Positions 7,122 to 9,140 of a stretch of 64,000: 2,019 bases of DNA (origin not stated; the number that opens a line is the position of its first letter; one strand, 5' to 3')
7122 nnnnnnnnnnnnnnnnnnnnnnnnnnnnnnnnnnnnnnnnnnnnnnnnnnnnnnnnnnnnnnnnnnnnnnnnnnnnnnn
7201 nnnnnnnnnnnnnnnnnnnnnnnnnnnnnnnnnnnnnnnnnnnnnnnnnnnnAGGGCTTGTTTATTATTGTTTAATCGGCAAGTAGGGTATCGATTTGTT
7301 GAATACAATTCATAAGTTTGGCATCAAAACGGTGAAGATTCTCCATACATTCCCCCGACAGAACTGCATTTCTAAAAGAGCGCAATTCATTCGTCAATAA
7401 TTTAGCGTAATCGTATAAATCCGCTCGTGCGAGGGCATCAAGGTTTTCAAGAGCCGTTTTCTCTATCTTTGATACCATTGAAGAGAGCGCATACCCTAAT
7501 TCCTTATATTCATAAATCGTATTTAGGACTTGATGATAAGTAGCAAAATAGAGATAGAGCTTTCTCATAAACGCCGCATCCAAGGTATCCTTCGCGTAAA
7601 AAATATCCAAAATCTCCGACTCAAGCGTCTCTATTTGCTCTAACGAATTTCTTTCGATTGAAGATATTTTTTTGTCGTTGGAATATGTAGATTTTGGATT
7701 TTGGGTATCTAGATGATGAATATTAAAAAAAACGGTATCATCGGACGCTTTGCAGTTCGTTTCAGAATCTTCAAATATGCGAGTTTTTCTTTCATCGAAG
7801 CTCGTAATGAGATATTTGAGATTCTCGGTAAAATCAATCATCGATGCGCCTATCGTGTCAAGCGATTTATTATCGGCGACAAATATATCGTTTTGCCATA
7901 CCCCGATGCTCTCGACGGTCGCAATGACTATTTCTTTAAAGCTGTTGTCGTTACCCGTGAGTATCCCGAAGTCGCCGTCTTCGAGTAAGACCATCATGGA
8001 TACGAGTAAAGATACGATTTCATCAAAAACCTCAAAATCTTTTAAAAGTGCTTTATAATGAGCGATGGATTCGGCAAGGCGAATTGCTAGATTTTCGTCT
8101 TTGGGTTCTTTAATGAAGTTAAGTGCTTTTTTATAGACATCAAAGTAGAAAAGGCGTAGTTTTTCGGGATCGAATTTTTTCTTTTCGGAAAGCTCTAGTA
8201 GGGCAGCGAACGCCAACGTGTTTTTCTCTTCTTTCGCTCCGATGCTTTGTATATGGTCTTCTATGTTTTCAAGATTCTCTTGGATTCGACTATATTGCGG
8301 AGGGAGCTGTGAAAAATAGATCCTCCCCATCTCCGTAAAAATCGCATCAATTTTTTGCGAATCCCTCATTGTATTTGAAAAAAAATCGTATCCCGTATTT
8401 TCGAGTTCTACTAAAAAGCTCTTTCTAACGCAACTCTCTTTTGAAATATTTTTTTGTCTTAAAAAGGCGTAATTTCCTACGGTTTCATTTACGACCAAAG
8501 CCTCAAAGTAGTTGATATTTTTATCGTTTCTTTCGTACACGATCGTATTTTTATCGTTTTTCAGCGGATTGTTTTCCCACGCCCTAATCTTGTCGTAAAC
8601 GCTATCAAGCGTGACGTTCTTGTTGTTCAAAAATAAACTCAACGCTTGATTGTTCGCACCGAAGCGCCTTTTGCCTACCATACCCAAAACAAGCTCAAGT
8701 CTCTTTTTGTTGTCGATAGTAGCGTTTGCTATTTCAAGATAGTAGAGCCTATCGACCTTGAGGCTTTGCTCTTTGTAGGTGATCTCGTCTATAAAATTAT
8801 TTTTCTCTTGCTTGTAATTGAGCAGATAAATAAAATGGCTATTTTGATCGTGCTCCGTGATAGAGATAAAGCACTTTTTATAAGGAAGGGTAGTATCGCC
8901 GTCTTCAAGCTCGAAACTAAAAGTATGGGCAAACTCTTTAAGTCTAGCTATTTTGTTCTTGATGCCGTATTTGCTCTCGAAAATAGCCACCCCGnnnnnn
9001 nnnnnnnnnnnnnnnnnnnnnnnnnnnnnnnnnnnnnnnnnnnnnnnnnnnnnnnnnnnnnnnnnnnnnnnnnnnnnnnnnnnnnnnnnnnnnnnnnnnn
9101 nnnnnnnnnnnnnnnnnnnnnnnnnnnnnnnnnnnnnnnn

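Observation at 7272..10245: Two-gene module: EAL-HDOD protein translationally coupled to a 572-aa protein of unknown fold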

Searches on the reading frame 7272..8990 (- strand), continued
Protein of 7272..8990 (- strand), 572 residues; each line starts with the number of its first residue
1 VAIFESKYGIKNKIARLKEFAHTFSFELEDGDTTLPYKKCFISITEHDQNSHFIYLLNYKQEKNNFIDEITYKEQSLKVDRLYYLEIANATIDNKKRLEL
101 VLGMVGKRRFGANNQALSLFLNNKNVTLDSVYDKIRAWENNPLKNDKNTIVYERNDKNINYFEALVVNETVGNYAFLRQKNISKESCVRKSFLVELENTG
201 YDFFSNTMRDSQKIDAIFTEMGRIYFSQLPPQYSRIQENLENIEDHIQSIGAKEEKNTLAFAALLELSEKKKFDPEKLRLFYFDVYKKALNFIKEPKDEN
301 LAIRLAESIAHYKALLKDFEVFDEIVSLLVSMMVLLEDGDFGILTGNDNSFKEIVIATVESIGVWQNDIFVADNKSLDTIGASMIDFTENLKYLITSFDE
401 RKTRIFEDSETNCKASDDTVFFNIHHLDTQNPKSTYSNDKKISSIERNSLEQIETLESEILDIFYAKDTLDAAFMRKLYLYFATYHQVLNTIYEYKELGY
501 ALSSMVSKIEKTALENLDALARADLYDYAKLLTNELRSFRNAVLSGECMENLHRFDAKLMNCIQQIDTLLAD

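Call 72: search_solved_structures(query=A2, max_evalue=10, show_alignments=2)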
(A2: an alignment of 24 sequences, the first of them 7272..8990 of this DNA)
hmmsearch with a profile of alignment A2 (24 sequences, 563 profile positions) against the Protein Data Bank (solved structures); distinct sequences matched with E-value up to 10: 1.
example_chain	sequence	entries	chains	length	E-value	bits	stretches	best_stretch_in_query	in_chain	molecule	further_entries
1o5h_A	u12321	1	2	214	0.15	14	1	303-449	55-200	Formiminotetrahydrofolate cyclodeaminase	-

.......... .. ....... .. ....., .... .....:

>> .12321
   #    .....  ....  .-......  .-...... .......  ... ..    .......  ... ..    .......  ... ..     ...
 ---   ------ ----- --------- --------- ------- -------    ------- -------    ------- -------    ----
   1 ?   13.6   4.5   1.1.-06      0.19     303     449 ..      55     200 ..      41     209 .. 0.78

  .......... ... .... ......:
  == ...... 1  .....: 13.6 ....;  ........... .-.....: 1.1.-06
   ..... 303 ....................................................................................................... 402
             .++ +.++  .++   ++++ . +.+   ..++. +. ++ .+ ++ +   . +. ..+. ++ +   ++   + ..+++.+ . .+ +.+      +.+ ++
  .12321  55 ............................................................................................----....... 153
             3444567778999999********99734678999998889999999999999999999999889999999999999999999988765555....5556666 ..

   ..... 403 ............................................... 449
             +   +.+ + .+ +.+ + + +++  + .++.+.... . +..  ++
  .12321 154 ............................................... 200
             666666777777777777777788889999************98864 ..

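Call 73: search_protein_families(library=padloc, proteins=[window:7272-8990:-, P0009, P0006, P0022], max_evalue=0.1)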
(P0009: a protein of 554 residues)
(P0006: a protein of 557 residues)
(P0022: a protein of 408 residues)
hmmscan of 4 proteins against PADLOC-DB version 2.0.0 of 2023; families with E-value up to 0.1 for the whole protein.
window:7272-8990:- (572 aa): 0 families

P0009 (554 aa): 0 families

P0006 (557 aa): 0 families

P0022 (408 aa): 0 families

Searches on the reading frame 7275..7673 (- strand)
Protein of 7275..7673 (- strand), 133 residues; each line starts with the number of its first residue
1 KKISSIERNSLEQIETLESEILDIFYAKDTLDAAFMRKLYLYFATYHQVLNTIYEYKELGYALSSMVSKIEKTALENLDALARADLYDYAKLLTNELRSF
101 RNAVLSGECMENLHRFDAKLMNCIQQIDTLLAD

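Call 51: search_solved_structures(query=A4, max_evalue=10, show_alignments=3)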
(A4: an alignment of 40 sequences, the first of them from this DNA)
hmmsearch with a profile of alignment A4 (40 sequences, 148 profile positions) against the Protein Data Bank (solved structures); distinct sequences matched with E-value up to 10: 17.
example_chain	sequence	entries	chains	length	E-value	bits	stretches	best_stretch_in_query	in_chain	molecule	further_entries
5v1q_A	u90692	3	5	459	0.036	17.4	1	9-60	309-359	Radical SAM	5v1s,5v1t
2lch_A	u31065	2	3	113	0.041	17.3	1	7-99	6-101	Protein OR38 | computationally designed four-helix bundle protein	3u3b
2wp2_A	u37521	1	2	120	0.096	16.1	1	25-83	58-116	BROMODOMAIN TESTIS-SPECIFIC PROTEIN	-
3vjf_A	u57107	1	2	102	0.099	16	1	11-103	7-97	WA20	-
6dm9_B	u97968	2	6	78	0.12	15.7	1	9-55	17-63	DHD15_extended_B | DHD15_closed_B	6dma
6nz1_A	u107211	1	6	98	0.16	15.3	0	59-97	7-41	Design construct XXA_GVDQ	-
6egc_A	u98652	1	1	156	0.17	15.3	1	9-101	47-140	SC_2L4HC2_23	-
2x3v_A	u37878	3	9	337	0.26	14.7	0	11-104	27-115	PROTEIN KINASE C AND CASEIN KINASE SUBSTRATE IN NEURONS PROTEIN 1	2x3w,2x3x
5vbq_A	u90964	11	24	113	0.42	14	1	25-83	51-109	Bromodomain testis-specific protein | Isoform 2 of Bromodomain testis-specific protein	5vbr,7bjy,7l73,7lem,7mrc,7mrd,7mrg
9ycq_A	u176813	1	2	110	0.43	13.9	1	25-83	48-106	Bromodomain testis-specific protein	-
7ubo_A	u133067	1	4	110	0.44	13.9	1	25-83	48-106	Bromodomain testis-specific protein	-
4kcx_A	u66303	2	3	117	0.47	13.8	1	25-83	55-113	Bromodomain testis-specific protein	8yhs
2rfj_A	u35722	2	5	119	0.57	13.6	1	25-83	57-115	Bromodomain testis-specific protein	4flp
6ejq_A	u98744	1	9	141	0.76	13.1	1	11-58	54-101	Terminase small subunit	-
4xvn_A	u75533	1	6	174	1.1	12.6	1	11-58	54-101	Small terminase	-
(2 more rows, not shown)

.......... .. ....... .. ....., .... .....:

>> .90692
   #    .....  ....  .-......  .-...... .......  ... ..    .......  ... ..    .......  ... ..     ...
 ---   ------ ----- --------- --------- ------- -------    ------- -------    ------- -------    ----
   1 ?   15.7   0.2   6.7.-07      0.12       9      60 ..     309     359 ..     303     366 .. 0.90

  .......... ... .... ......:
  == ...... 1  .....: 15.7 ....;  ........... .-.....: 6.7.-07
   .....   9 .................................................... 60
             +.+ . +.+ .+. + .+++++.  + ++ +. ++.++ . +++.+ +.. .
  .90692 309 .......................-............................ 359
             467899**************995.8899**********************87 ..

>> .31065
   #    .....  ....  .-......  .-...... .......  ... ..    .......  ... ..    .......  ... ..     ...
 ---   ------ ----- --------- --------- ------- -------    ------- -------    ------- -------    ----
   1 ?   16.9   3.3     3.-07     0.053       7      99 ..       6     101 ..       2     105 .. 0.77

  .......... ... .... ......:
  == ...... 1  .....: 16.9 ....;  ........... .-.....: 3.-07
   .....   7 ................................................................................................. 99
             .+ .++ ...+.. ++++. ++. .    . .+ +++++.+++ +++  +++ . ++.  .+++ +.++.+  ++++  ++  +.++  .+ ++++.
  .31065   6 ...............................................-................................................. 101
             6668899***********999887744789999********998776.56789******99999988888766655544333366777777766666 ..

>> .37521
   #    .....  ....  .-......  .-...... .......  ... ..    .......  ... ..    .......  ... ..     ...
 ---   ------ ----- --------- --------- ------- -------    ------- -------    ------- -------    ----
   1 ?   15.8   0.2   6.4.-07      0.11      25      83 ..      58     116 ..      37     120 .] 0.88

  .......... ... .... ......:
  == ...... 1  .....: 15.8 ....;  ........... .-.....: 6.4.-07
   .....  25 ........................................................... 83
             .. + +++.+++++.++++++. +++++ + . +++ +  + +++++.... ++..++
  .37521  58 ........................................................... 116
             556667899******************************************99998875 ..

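Call 53: find_homologous_proteins(query=A4, max_evalue=0.00001)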
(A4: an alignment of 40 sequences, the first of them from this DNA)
Query A4 (40 sequences) (133 aa, profile of the alignment): 2 proteins with E <= 0.00001 among 1697 candidates.
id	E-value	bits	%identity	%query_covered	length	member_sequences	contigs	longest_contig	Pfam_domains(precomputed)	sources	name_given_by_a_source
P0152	3.8e-30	123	25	66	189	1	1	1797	-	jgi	jgi:hypothetical protein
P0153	3.1e-28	117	20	83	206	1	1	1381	-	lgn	-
